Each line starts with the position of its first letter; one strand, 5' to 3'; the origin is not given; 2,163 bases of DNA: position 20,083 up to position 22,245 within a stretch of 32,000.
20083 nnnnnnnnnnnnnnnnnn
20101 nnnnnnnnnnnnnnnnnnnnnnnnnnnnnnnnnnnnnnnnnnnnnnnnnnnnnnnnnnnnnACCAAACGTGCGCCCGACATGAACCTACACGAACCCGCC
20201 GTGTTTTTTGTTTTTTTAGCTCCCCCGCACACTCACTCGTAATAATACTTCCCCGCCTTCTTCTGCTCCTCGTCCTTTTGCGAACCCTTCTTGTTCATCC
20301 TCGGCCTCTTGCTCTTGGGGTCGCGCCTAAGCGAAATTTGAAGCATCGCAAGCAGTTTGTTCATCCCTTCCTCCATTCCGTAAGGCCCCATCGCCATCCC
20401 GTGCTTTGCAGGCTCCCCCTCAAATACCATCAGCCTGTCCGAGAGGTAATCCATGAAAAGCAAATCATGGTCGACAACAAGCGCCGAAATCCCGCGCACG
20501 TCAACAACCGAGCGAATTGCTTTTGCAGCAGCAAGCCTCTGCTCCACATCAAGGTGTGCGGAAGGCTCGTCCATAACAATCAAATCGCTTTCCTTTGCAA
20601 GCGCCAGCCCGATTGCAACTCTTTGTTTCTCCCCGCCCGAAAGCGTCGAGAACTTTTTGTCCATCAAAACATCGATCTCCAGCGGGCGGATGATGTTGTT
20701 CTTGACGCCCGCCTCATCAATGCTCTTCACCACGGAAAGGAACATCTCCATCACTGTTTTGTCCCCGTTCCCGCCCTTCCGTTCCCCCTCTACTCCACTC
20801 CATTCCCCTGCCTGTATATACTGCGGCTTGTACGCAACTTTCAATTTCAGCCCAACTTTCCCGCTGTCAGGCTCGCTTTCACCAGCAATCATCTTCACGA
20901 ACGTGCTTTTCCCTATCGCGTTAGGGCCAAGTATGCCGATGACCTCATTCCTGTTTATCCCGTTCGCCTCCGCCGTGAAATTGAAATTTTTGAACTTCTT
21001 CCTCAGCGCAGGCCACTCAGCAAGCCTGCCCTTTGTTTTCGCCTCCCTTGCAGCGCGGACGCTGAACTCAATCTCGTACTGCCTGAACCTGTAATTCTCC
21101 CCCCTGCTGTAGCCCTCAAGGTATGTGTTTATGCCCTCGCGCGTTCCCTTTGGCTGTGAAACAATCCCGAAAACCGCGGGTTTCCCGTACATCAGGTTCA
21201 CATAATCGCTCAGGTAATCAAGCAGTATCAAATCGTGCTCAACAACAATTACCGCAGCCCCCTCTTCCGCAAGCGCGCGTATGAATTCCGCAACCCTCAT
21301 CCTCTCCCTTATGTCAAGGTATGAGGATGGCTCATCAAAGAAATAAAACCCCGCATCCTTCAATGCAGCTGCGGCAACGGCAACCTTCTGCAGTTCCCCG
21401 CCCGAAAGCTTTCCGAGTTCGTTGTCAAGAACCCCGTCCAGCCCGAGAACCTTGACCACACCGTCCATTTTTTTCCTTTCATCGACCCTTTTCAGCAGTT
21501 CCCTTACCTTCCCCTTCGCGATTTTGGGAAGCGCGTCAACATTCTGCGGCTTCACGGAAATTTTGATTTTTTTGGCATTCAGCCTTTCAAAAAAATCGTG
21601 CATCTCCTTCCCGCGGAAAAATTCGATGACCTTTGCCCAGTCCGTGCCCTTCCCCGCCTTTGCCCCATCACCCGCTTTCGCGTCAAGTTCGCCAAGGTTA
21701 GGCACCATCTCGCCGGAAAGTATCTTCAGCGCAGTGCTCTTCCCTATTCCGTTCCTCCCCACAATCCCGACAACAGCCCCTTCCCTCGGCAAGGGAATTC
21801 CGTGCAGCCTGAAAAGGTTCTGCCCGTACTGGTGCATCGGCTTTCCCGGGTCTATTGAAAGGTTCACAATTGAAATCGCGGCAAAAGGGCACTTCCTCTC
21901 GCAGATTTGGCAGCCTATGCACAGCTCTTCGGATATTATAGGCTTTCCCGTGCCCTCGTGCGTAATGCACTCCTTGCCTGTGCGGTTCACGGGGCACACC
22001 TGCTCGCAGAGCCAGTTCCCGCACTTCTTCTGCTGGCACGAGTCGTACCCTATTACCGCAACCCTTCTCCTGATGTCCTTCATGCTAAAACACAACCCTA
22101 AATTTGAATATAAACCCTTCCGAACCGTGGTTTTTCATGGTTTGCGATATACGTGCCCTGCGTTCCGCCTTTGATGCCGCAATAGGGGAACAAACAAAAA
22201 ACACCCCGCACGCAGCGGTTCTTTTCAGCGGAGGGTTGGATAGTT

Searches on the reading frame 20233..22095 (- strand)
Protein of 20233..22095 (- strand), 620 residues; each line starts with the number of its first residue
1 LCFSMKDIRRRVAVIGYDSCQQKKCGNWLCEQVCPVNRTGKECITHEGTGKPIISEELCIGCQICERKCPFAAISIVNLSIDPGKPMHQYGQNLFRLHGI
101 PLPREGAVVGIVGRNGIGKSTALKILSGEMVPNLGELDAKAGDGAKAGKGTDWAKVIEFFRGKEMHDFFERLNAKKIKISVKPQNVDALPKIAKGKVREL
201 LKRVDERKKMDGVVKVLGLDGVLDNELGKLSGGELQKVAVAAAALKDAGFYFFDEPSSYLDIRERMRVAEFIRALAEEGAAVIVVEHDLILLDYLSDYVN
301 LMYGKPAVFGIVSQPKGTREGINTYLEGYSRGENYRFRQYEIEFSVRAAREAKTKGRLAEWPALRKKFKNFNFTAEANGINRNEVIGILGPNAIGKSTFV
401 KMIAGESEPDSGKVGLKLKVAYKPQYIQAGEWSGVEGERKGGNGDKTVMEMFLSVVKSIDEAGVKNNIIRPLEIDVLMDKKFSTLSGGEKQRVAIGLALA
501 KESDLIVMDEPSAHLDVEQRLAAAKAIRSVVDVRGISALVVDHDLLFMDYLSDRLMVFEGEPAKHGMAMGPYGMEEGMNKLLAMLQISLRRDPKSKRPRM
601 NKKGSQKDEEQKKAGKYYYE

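Call 37: search_protein_families(library=pfam, proteins=[window:20233-22095:-], max_evalue=0.001)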
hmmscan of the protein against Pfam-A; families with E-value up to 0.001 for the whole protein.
window:20233-22095:- (620 aa): 12 families
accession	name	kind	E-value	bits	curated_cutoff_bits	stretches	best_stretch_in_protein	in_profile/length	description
PF00005.33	ABC_tran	-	2.4e-40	138.8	25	2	380-512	8-136/137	ABC transporter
PF13304.12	AAA_21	-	1.6e-14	55.1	27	1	229-293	237-304/304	AAA domain, putative AbiEii toxin, Type IV TA system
PF02463.25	SMC_N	-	7.2e-12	45.6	40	1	106-288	24-198/220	RecF/RecN/SMC N terminal domain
PF00037.32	Fer4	-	3.9e-07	30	21.1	1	52-75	1-24/24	4Fe-4S binding domain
PF04068.21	Fer4_RLI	-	5.9e-06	26.3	23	1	11-42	2-35/35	Possible Fer4-like domain in RNase L inhibitor, RLI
PF12837.12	Fer4_6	-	3.4e-05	24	25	1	52-74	2-24/24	4Fe-4S binding domain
PF13555.12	AAA_29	-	0.00018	21.6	27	0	95-123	12-39/61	P-loop containing region of AAA domain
PF13237.11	Fer4_10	-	0.00037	20.8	25.5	0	52-75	2-22/53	4Fe-4S dicluster domain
PF13175.12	AAA_15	-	0.0005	20.2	32.1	0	111-183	28-83/374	AAA ATPase domain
PF13479.12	AAA_24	-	0.00054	20.3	27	0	107-160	3-55/195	AAA domain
PF12838.12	Fer4_7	-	0.00067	20.5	27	0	24-73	4-52/52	4Fe-4S dicluster domain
PF03193.22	RsgA_GTPase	-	0.00096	19.5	30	0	107-146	107-146/174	RsgA GTPase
